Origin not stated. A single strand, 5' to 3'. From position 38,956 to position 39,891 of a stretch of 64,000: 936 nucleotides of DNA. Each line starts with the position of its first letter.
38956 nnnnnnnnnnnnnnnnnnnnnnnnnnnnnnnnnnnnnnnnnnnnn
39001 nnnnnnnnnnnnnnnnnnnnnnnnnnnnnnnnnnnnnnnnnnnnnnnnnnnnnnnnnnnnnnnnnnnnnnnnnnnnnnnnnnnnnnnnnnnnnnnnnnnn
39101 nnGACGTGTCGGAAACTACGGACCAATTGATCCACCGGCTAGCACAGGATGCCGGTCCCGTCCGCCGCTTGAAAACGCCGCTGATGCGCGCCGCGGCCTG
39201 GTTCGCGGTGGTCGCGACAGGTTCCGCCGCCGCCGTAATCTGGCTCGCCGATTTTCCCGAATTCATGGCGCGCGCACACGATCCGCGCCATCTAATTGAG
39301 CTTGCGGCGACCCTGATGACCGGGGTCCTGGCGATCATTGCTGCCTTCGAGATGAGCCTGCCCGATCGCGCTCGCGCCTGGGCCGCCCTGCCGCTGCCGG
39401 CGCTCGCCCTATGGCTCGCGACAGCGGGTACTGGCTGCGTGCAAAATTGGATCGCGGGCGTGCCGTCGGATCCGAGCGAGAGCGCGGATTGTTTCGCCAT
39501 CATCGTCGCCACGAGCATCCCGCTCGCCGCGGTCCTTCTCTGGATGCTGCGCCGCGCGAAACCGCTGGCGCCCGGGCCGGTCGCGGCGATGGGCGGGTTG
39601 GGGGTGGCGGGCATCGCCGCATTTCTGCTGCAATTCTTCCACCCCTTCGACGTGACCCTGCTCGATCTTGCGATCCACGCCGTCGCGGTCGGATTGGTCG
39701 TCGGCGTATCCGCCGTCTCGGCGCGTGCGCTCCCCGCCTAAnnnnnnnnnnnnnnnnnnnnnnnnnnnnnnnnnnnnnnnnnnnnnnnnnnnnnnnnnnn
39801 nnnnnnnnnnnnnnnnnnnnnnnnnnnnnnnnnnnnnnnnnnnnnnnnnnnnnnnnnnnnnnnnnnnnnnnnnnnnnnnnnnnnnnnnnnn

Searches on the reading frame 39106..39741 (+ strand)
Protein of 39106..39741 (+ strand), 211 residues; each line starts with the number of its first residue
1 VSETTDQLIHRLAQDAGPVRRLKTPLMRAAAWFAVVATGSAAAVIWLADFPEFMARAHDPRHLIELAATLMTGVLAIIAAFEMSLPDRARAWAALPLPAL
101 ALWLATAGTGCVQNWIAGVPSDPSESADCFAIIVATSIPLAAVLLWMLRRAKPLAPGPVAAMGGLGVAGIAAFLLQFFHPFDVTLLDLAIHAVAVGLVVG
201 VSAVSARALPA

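Call 3: search_protein_families(library=pfam, proteins=[window:39106-39741:+], max_evalue=0.01)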
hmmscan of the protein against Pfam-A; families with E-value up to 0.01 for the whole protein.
window:39106-39741:+ (211 aa): 1 family
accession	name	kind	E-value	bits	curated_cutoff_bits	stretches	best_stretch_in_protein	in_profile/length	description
PF06532.16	NrsF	-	8.4e-22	78.4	26.8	1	12-208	1-200/204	Negative regulator of sigma F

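Call 4: search_protein_families(library=ncbifam, proteins=[window:39106-39741:+], max_evalue=0.01)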
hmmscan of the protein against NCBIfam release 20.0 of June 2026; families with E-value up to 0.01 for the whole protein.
window:39106-39741:+ (211 aa): 0 families

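Call 41: search_dna_similar(query=window:39106-39741:+, collection=plasmids, mode=protein, max_rows=30, rows=spread)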
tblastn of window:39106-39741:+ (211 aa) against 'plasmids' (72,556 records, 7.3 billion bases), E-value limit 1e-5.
Records with a match: 36; places in all: 37; records where one place covers at least 80% of the query: 32.
Best place of each record, by identity: <60% 36.
By first word of the organism name: Pantoea 13; Burkholderia 8; Rhizobium 7; Paraburkholderia 2; Cupriavidus 2; Methylobacterium 1; Nitrobacter 1; Lelliottia 1; Methylorubrum 1.
By predicted mobility (MOB-suite, as given by PLSDB): non-mobilizable 26; conjugative 9; mobilizable 1.
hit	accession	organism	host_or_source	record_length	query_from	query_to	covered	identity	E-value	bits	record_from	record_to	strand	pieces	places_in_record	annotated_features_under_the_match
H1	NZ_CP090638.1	Burkholderia contaminans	pharmaceutical solution,pharmaceutical ...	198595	4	188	88%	43.3%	1e-18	91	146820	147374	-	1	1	DUF1109 domain-containing protein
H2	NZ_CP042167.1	Burkholderia contaminans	soil,soil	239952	4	188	88%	43.3%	1e-18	91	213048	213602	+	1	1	DUF1109 domain-containing protein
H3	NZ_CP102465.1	Burkholderia contaminans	Homo sapiens,pure culture,sputum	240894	4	188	88%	43.3%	1e-18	91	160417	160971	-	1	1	DUF1109 domain-containing protein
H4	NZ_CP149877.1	Rhizobium sp. T1473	-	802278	3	188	88%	42.6%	3e-22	100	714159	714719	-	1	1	DUF1109 domain-containing protein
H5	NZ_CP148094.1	Rhizobium sp. T1470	-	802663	3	188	88%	42.6%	3e-22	100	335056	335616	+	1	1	DUF1109 domain-containing protein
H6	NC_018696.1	Paraburkholderia phenoliruptrix BR3459a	Mimosa flocculosa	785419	1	188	89%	42.1%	3e-18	89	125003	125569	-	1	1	DUF1109 domain-containing protein | sigma-70 family RNA polymerase sigma factor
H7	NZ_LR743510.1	Methylobacterium bullatum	-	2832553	6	191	88%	42.0%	8e-10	65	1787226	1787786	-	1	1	none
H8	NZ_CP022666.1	Rhizobium leguminosarum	single cell,root nodules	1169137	5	189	88%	42.2%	3e-21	98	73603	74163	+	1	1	record has no annotation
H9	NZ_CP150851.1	Burkholderia pyrrocinia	-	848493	1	189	90%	40.8%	1e-14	79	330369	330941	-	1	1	NrsF family protein | sigma-70 family RNA polymerase sigma factor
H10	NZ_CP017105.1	Rhizobium gallicum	Phaseolus vulgaris,Whole ...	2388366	3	184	86%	41.8%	4e-20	95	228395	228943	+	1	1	none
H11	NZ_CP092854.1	Burkholderia contaminans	water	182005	1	188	89%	39.5%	3e-15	81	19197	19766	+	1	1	NrsF family protein | sigma-70 family RNA polymerase sigma factor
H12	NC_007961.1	Nitrobacter hamburgensis X14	-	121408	5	188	87%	39.8%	3e-21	98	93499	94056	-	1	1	DUF1109 domain-containing protein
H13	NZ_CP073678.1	Cupriavidus sp. KK10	Isolate,A bacterial consortium from ...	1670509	5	188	87%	39.8%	1e-8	61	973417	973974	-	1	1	none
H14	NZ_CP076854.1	Rhizobium sp. WYJ-E13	Curcuma wenyujin Y.H. Chen et C. ...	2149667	5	189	88%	38.0%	1e-18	91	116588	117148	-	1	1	none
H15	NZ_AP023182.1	Paraburkholderia sp. PGU19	Physopelta gutta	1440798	1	184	87%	37.9%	4e-14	77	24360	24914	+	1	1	record has no annotation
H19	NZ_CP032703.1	Pantoea soli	single isolate,soil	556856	7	191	88%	30.8%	2e-10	67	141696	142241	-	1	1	NrsF family protein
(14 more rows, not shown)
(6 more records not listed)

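Call 42: get_annotated_region(hit=H12, flank=5000)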
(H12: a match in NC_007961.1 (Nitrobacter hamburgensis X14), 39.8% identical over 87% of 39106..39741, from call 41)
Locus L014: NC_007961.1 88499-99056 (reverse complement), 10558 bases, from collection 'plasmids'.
description: Nitrobacter hamburgensis X14 plasmid 3, complete sequence
organism: Nitrobacter hamburgensis X14 (NCBI taxid 323097)
taxonomy: Bacteria; Pseudomonadota; Alphaproteobacteria; Hyphomicrobiales; Nitrobacteraceae; Nitrobacter; Nitrobacter hamburgensis; Nitrobacter hamburgensis X14
host: -; source: -; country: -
typing (MOB-suite, as given by PLSDB): conjugative; replicon rep_cluster_507; relaxase MOBQ; mating-pair formation MPF_T
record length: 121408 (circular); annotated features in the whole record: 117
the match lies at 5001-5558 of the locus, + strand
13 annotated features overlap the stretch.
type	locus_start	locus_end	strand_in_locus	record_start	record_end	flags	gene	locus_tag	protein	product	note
CDS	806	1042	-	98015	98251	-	-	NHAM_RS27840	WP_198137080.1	hypothetical protein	-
CDS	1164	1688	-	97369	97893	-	-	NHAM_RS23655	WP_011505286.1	DoxX family protein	-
CDS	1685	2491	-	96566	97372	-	-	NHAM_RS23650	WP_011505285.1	putative DNA-binding domain-containing protein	-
CDS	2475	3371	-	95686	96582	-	-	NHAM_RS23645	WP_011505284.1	DUF692 domain-containing protein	-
CDS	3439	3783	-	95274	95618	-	-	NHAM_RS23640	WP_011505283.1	DUF2282 domain-containing protein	-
CDS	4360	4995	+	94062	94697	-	-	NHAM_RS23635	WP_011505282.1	sigma-70 family RNA polymerase sigma factor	GO:0006352 - DNA-templated transcription initiation [Evidence IEA]; GO:0006355 - regulation of DNA-templated ...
CDS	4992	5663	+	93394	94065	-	-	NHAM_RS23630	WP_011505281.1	DUF1109 domain-containing protein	-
CDS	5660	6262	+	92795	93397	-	-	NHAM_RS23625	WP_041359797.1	TlpA disulfide reductase family protein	-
CDS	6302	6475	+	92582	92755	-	-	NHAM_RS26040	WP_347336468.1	hypothetical protein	-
CDS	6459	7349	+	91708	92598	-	-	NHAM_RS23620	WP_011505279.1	methyltransferase domain-containing protein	-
CDS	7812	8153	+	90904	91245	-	-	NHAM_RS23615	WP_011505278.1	type II toxin-antitoxin system PrlF family antitoxin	-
CDS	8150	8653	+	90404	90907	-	-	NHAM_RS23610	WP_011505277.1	type II toxin-antitoxin system YhaV family toxin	-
CDS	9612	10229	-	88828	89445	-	-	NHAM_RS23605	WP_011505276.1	cytochrome c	-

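Call 43: get_annotated_region(hit=H4, flank=5000)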
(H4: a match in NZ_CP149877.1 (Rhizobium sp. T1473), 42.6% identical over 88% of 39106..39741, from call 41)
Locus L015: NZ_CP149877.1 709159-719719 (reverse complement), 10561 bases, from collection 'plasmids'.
description: Rhizobium sp. T1473 plasmid unnamed3, complete sequence
organism: Rhizobium sp. T1473 (NCBI taxid 555321)
taxonomy: Bacteria; Pseudomonadota; Alphaproteobacteria; Hyphomicrobiales; Rhizobiaceae; Rhizobium; Rhizobium sp. T1473
host: -; source: -; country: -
typing (MOB-suite, as given by PLSDB): non-mobilizable
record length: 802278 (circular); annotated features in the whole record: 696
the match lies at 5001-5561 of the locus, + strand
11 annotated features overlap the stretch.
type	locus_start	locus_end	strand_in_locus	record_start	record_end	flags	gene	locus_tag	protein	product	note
CDS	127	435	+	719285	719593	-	-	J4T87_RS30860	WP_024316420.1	antibiotic biosynthesis monooxygenase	-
CDS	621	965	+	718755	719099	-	-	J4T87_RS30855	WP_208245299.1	DUF2282 domain-containing protein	-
CDS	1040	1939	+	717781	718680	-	-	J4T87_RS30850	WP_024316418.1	DUF692 domain-containing protein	-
CDS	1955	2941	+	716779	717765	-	-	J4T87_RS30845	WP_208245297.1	hypothetical protein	-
CDS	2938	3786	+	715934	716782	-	-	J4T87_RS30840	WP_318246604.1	DNA-binding domain-containing protein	-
CDS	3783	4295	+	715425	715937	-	-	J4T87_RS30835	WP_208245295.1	DoxX family protein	-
CDS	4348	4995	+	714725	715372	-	-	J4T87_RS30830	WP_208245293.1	sigma-70 family RNA polymerase sigma factor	GO:0006352 - DNA-templated transcription initiation [Evidence IEA]; GO:0006355 - regulation of DNA-templated ...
CDS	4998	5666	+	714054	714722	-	-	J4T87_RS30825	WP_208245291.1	DUF1109 domain-containing protein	-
CDS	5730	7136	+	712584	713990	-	-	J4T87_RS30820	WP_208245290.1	adenylate/guanylate cyclase domain-containing protein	-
CDS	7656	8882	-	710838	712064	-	-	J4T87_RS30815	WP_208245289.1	SLC13 family permease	GO:0055085 - transmembrane transport [Evidence IEA]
CDS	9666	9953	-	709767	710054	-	-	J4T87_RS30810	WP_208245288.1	hypothetical protein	-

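Call 46: get_annotated_region(hit=H19, flank=3000)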
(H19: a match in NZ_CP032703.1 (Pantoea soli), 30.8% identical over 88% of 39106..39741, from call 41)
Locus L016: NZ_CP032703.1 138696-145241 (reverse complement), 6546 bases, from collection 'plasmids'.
description: Pantoea soli strain DSM 32899 plasmid unnamed1, complete sequence
organism: Pantoea soli (NCBI taxid 3098669)
taxonomy: Bacteria; Pseudomonadota; Gammaproteobacteria; Enterobacterales; Erwiniaceae; Pantoea; Pantoea soli
host: -; source: single isolate,soil; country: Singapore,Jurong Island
typing (MOB-suite, as given by PLSDB): non-mobilizable; replicon rep_cluster_1232
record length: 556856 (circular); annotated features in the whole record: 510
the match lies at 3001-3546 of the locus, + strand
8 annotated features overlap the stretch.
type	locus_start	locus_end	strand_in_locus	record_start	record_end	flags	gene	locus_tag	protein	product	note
CDS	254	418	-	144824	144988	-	-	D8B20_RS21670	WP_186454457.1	hypothetical protein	-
CDS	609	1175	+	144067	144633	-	-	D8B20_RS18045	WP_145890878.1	peroxiredoxin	-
CDS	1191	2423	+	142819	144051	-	-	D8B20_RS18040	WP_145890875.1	thioredoxin family protein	-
CDS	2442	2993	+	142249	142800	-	-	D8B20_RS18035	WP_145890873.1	sigma-70 family RNA polymerase sigma factor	GO:0006352 - DNA-templated transcription initiation [Evidence IEA]; GO:0006355 - regulation of DNA-templated ...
CDS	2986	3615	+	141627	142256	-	-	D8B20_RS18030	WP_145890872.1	NrsF family protein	-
CDS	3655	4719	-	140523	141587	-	-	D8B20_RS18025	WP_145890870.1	SDR family oxidoreductase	-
CDS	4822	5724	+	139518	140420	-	-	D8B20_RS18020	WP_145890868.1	LysR family transcriptional regulator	-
CDS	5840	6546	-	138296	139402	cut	-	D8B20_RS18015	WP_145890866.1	lactonase family protein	-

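Call 47: get_annotated_region(hit=H1, flank=3000)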
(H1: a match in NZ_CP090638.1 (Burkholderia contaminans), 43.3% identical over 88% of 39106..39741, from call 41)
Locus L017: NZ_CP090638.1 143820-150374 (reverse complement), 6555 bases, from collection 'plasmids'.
description: Burkholderia contaminans strain FFI45 plasmid unnamed1, complete sequence
organism: Burkholderia contaminans (NCBI taxid 488447)
taxonomy: Bacteria; Pseudomonadota; Betaproteobacteria; Burkholderiales; Burkholderiaceae; Burkholderia; Burkholderia contaminans
host: -; source: pharmaceutical solution,pharmaceutical solution; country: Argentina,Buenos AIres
typing (MOB-suite, as given by PLSDB): conjugative; replicon rep_cluster_1467; relaxase MOBF; mating-pair formation MPF_F
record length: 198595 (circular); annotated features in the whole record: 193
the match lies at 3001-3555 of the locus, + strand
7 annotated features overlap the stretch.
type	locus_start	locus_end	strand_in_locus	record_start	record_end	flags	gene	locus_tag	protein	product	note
CDS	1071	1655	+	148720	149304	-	-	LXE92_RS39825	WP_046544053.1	cytochrome b/b6 domain-containing protein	-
CDS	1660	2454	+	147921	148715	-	-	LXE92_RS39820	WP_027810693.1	molybdopterin-dependent oxidoreductase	-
CDS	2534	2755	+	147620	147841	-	-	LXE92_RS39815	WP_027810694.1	hypothetical protein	-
CDS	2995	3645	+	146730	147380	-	-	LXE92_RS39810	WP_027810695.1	DUF1109 domain-containing protein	-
CDS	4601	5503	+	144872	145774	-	-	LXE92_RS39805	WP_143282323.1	hypothetical protein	-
CDS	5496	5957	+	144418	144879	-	-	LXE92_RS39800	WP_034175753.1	cytochrome c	-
CDS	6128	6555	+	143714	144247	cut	-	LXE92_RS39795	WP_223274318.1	SCO family protein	-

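Call 54: search_solved_structures(query=window:39106-39741:+, max_evalue=1)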
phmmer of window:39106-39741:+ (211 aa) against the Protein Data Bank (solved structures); distinct sequences matched with E-value up to 1: 0.

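Call 70: predict_structure(alignment_id=A5)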
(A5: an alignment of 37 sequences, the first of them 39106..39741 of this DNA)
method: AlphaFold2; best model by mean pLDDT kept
length: 211 residues; sequences in the alignment: 37
mean_pLDDT: 91.6   pTM: 0.85
mean pLDDT of the five models: 91.6, 91.1, 90.7, 88.7, 88.5
residues with pLDDT >= 90: 155; 70-90: 45; 50-70: 11; < 50: 0
segments of 3 or more residues with pLDDT < 50: none
pLDDT, mean of each block of 10 residues (from residue 1): 80 73 91 97 92 89 95 98 93 98 95 91 89 96 95 94 98 90 87 97 86 56
secondary structure, 60 per line:
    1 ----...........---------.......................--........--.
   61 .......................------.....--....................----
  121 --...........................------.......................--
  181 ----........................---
elements in order: H5-15 H25-47 H50-57 H60-83 H90-94 H97-116 H123-149 H156-178 H185-208

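Call 72: fold_search(model_id=the predicted structure, library=pdb)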
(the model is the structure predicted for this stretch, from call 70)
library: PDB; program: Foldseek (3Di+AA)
matches with E <= 10: 70; with E <= 0.001: 0
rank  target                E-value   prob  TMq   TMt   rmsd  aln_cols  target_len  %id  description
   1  7a0y_A                8.8e-01  0.08  0.17  0.11  20.1       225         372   14  Structure of dimeric sodium proton antiporter NhaA K300R variant, at pH 8.2, crystallized with chimeric Fab antibodies (released 2022-02-23)
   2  7a0y_B                1.5e+00  0.07  0.17  0.11  20.5       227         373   13  Structure of dimeric sodium proton antiporter NhaA K300R variant, at pH 8.2, crystallized with chimeric Fab antibodies (released 2022-02-23)
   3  7a0w_B                1.6e+00  0.06  0.17  0.11  20.5       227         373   14  Structure of dimeric sodium proton antiporter NhaA, at pH 8.5, crystallized with chimeric Fab antibodies (released 2022-02-23)
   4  7a0x_A                2.1e+00  0.05  0.16  0.11  18.2       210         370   13  Structure of dimeric sodium proton antiporter NhaA, at pH 6.0, crystallized with chimeric Fab antibodies (released 2022-02-23)
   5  2a2o_A                2.2e+00  0.08  0.21  0.20  17.6       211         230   12  CRYSTAL STRUCTURE OF a putativeTenA family transcriptional regulator (BT_3146) FROM BACTEROIDES THETAIOTAOMICRON VPI-5 (released 2005-07-26)
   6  2a2o_D                2.4e+00  0.08  0.21  0.20  17.6       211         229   12  CRYSTAL STRUCTURE OF a putativeTenA family transcriptional regulator (BT_3146) FROM BACTEROIDES THETAIOTAOMICRON VPI-5 (released 2005-07-26)
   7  1zcd_A                2.6e+00  0.05  0.16  0.10  15.6       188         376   15  Crystal structure of the Na+/H+ antiporter NhaA (released 2005-07-05)
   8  2a2m_A                2.9e+00  0.07  0.21  0.20  18.4       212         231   12  CRYSTAL STRUCTURE OF a putativeTenA family transcriptional regulator (BT_3146) FROM BACTEROIDES THETAIOTAOMICRON VPI-5 (released 2005-08-09)
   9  7a0w_A                2.9e+00  0.04  0.16  0.10  19.4       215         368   12  Structure of dimeric sodium proton antiporter NhaA, at pH 8.5, crystallized with chimeric Fab antibodies (released 2022-02-23)
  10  7ac6_A                3.1e+00  0.05  0.18  0.11  21.4       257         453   13  Structure of sponge-phase grown PepTst2 collected by rotation serial crystallography on a COC membrane at a synchrotro (released 2021-09-01)
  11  7ytb_B                3.3e+00  0.07  0.19  0.17  16.3       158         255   13  Crystal structure of Kin4B8 (released 2023-03-15)
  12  3i9y                  3.3e+00  0.03  0.12  0.11  26.5       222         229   12  Crystal structure of the V. parahaemolyticus histidine kinase sensor TorS sensor domain (released 2009-10-06)
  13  3puz_G                3.5e+00  0.04  0.16  0.13  20.9       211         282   15  Crystal Structure of a pre-translocation state MBP-Maltose transporter complex bound to AMP-PNP (released 2011-05-18)
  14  8swn                  3.8e+00  0.05  0.19  0.05  25.0       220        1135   16  Bovine multidrug resistance protein 4 (MRP4) E1202Q mutant bound to ATP in MSP lipid nanodisc (released 2024-01-17)
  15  9n63_A                3.8e+00  0.04  0.17  0.09  22.7       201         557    9  Transporter associated with antigen processing (TAP) EQ mutant bound to ATP in the outward-facing open state (released 2025-09-03)
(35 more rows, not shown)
